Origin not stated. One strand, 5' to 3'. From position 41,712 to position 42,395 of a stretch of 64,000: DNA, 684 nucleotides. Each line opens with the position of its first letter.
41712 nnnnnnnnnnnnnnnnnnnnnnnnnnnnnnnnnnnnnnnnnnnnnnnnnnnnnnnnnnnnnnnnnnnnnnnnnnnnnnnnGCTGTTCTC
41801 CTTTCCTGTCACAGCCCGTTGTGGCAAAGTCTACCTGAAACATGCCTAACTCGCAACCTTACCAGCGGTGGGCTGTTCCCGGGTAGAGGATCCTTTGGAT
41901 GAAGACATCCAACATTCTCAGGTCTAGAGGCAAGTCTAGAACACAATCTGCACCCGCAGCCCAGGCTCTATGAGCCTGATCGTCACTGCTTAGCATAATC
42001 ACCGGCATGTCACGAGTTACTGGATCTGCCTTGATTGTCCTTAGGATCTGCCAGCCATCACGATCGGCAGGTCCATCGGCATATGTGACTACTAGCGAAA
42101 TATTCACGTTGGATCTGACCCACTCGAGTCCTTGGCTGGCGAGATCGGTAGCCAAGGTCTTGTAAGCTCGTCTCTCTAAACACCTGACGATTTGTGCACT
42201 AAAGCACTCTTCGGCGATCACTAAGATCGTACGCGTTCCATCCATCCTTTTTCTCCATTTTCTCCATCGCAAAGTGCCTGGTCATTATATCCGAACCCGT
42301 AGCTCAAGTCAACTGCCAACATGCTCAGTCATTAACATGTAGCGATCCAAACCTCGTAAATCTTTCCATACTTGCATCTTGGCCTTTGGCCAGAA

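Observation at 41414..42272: Tandem pseudo-receiver domain proteins lacking the canonical phospho-acceptor chemistry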

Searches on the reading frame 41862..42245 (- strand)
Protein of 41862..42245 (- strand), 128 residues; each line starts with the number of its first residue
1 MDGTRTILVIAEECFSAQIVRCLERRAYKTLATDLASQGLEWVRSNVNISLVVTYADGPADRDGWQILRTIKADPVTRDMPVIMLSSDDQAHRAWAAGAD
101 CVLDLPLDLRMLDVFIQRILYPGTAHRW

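Call 5: search_protein_families(library=pfam, proteins=[window:41862-42245:-], max_evalue=1)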
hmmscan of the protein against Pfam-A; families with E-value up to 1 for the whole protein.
seq(128 aa): 1 family
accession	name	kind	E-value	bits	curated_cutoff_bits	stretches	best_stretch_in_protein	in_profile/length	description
PF00072.30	Response_reg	-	3.2e-06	27.7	30.2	1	15-112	10-106/111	Response regulator receiver domain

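Call 7: search_solved_structures(query=window:41862-42245:-, show_alignments=4, max_evalue=1)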
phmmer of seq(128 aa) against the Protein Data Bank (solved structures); distinct sequences matched with E-value up to 1: 95 (the best 60 are shown).
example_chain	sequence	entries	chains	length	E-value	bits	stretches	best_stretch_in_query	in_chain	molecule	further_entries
3c3m_A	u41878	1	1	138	1.3e-06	31.4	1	6-88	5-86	Response regulator receiver protein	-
9g85_A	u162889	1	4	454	8.1e-06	28.8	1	62-113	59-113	Response regulator PleD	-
9g86_A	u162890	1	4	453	8.3e-06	28.8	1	62-113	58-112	Response regulator PleD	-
2wb4_A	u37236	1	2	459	8.3e-06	28.8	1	62-113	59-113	DIGUANYLATE CYCLASE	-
1w25_A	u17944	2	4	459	8.6e-06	28.8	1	62-113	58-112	STALKED-CELL DIFFERENTIATION CONTROLLING PROTEIN | RESPONSE REGULATOR PLED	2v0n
9xzo_A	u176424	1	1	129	5.1e-05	26.2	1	7-121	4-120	De novo protein M1X0B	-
2nt3_A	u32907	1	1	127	0.00019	24.4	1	6-111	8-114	Response regulator homolog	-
8oyp_A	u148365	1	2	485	0.00022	24.2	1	3-111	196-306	Ubiquitin carboxyl-terminal hydrolase 11,Response regulator FrzS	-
2gkg_A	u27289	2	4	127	0.00026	23.9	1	6-111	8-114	response regulator homolog | Response regulator FrzS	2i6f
9ckx_A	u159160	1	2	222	0.00031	23.7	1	3-111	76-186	Ubiquitin-domain-containing protein,Response regulator FrzS,Vesicle-associated membrane pr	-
3nnn_A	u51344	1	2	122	0.00072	22.5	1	7-117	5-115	DNA BINDING RESPONSE REGULATOR D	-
3i5a_A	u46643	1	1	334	0.0017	21.3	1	62-111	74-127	Response regulator/GGDEF domain protein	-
2nt4_A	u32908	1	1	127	0.0028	20.6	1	6-110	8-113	Response regulator homolog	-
1kgs_A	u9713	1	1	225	0.0032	20.4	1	8-117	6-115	DNA BINDING RESPONSE REGULATOR D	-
1p6q_A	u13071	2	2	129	0.0034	20.4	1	9-118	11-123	CheY2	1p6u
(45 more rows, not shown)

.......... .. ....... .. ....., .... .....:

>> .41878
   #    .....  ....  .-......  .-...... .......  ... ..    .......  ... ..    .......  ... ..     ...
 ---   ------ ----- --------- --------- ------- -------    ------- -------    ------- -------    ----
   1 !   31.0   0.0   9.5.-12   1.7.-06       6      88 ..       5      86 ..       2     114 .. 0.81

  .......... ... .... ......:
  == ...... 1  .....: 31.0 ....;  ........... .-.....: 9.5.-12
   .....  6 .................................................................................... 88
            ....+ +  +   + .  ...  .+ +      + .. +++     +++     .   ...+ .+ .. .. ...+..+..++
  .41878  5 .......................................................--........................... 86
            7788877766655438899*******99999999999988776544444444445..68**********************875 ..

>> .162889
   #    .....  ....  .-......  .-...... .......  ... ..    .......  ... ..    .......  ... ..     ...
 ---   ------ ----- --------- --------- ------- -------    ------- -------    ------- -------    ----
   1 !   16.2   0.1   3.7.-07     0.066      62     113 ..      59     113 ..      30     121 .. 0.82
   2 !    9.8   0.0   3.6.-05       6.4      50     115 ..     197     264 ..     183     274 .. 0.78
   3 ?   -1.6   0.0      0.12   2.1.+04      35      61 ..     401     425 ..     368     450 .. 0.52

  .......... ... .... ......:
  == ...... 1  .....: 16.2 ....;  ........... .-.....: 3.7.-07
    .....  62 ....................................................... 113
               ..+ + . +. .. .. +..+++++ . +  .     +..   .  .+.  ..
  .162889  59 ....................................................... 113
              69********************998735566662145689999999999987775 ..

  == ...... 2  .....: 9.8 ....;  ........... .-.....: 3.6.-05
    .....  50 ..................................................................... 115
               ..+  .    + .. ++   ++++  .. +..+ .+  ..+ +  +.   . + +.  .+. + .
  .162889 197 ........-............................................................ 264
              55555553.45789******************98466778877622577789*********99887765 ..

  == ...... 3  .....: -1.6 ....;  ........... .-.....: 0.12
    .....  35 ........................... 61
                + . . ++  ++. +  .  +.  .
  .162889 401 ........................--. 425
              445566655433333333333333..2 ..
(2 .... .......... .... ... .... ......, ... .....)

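Call 9: find_homologous_proteins(query=window:41862-42245:-, max_evalue=0.001)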
Query seq(128 aa) (128 aa): 3 proteins with E <= 0.001 among 20 candidates.
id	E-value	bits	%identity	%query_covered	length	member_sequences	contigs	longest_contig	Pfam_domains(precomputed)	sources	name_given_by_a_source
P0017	4.9e-80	283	100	100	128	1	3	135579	PF00072.31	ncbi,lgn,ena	-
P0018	1.2e-5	43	34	88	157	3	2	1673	PF00072.31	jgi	jgi:CheY-like chemotaxis protein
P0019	5.4e-4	38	31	88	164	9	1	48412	PF00072.31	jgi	jgi:DNA-binding response OmpR family regulator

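Call 27: search_protein_representatives(protein=P0017)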
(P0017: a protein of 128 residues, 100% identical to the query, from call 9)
Query: 128 residues. Proteins with E-value up to 0.001 (for the whole library): 4963; up to 1e-10: 96; up to 1e-30: 1. The best 150 are listed.
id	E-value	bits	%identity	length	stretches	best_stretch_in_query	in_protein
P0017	1.5e-80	283.3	100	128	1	1-128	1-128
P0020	5.4e-24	100.6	33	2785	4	26-106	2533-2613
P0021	9.9e-20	86.8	29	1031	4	2-121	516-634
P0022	1.6e-18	82.9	29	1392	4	8-88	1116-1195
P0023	4.3e-18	81.5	28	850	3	18-112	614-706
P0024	3.7e-17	78.5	28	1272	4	5-113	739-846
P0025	4.0e-17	78.4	27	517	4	60-109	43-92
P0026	7.0e-17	77.6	30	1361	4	2-119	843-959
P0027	8.1e-17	77.4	33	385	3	3-112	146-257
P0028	1.4e-16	76.6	34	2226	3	2-108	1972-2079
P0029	3.7e-16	75.2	25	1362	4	4-112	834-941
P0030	2.0e-15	72.8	30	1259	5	60-119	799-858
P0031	2.3e-15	72.7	31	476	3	7-124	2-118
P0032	4.1e-15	71.8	30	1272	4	4-120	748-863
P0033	4.3e-15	71.8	28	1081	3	16-125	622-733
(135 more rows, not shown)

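Call 28: predict_structure(alignment_id=A2)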
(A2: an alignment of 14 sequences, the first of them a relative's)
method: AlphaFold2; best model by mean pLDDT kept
length: 128 residues; sequences in the alignment: 14
mean_pLDDT: 90.2   pTM: 0.86
mean pLDDT of the five models: 90.2, 88.9, 88.7, 88.7, 88.4
residues with pLDDT >= 90: 94; 70-90: 28; 50-70: 4; < 50: 2
segments of 3 or more residues with pLDDT < 50: none
pLDDT, mean of each block of 10 residues (from residue 1): 84 91 94 95 90 89 92 96 90 92 93 94 69
secondary structure, 60 per line:
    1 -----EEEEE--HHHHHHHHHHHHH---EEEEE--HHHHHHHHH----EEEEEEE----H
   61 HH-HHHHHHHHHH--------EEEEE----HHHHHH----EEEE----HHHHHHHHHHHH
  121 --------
elements in order: E6-10 H13-25 E29-33 H36-44 E49-55 H64-73 E82-86 H91-96 E101-104 H109-120

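Call 31: fold_search(model_id=the predicted structure, library=pdb)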
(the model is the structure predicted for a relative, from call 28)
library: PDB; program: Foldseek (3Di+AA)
matches with E <= 10: 1808; with E <= 0.001: 533
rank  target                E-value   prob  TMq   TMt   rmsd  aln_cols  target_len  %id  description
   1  1mav                  4.6e-09  1.00  0.83  0.90   1.5       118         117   21  CRYSTAL STRUCTURE OF THE RESPONSE REGULATOR DIVK AT PH 6.0 IN COMPLEX WITH MN2+ (released 2002-12-04)
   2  2i6f_A                4.9e-09  1.00  0.84  0.86   1.6       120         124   22  Receiver domain from Myxococcus xanthus social motility protein FrzS (released 2007-03-13)
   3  1m5t                  5.2e-09  1.00  0.86  0.90   1.2       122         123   20  CRYSTAL STRUCTURE OF THE RESPONSE REGULATOR DIVK (released 2002-11-15)
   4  3rvj_A                9.4e-09  1.00  0.81  0.79   2.2       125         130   19  Structure of the CheY-BeF3 Complex with substitutions at 59 and 89: N59D and E89Q (released 2012-05-09)
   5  2i6f_C                1.0e-08  1.00  0.79  0.86   1.7       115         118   23  Receiver domain from Myxococcus xanthus social motility protein FrzS (released 2007-03-13)
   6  1udr_A                1.0e-08  1.00  0.78  0.80   2.1       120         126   18  CHEY MUTANT WITH LYS 91 REPLACED BY ASP, LYS 92 REPLACED BY ALA, ILE 96 REPLACED BY LYS AND ALA 98 REPLACED BY LEU (ST (released 1997-11-19)
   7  8oyp_B                1.1e-08  1.00  0.86  0.24   1.6       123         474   25  Crystal structure of Ubiquitin specific protease 11 (USP11) in complex with a substrate mimetic (released 2023-10-18)
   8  6rh8_C                1.1e-08  1.00  0.82  0.87   1.9       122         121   18  Revisiting pH-gated conformational switch. Complex HK853 mutant H260A -RR468 mutant D53A pH 5.3 (released 2020-02-19)
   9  9ckx_A                1.4e-08  1.00  0.84  0.50   1.6       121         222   23  Crystal structure of Dsk2 Sti1 domain bound to a transmembrane domain (released 2025-03-12)
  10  3rvr_A                1.4e-08  1.00  0.81  0.80   2.2       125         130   19  Structure of the CheYN59D/E89R Molybdate complex (released 2012-05-09)
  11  3t6k_A                1.6e-08  1.00  0.83  0.87   1.5       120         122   19  Crystal structure of a putative response regulator (Caur_3799) from Chloroflexus aurantiacus J-10-fl at 1.86 A resolut (released 2011-09-07)
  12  1mb3                  1.8e-08  1.00  0.83  0.90   1.4       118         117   22  CRYSTAL STRUCTURE OF THE RESPONSE REGULATOR DIVK AT PH 8.5 IN COMPLEX WITH MG2+ (released 2002-12-04)
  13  1zes_B                1.8e-08  1.00  0.80  0.86   1.8       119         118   21  BeF3- activated PhoB receiver domain (released 2005-09-20)
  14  6rh1_C                1.8e-08  1.00  0.82  0.87   1.9       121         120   18  Revisiting pH-gated conformational switch. Complex HK853-RR468 D53A pH 7 (released 2020-02-19)
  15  2id7                  2.1e-08  1.00  0.81  0.81   2.2       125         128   22  1.75 A Structure of T87I Phosphono-CheY (released 2007-09-25)
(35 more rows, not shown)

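Call 60: search_protein_families(library=ncbifam, proteins=[P0017], max_evalue=0.001)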
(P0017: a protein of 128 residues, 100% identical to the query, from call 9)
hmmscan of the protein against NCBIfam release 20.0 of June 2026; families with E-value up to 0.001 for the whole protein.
P0017 (128 aa): 3 families
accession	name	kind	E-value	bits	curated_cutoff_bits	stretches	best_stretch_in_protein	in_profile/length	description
TIGR02154.1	PhoB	equivalog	9.6e-06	25.1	296.2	1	4-112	2-112/226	phosphate regulon transcriptional regulator PhoB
NF050064.1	BlResRespRegCbrR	equivalog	8.7e-05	21.6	600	1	4-120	124-241/415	bile resistance response regulator CbrR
NF045991.1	RespRegCtrARhodob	equivalog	9.9e-05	22.2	350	1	5-119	2-115/224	response regulator transcription factor CtrA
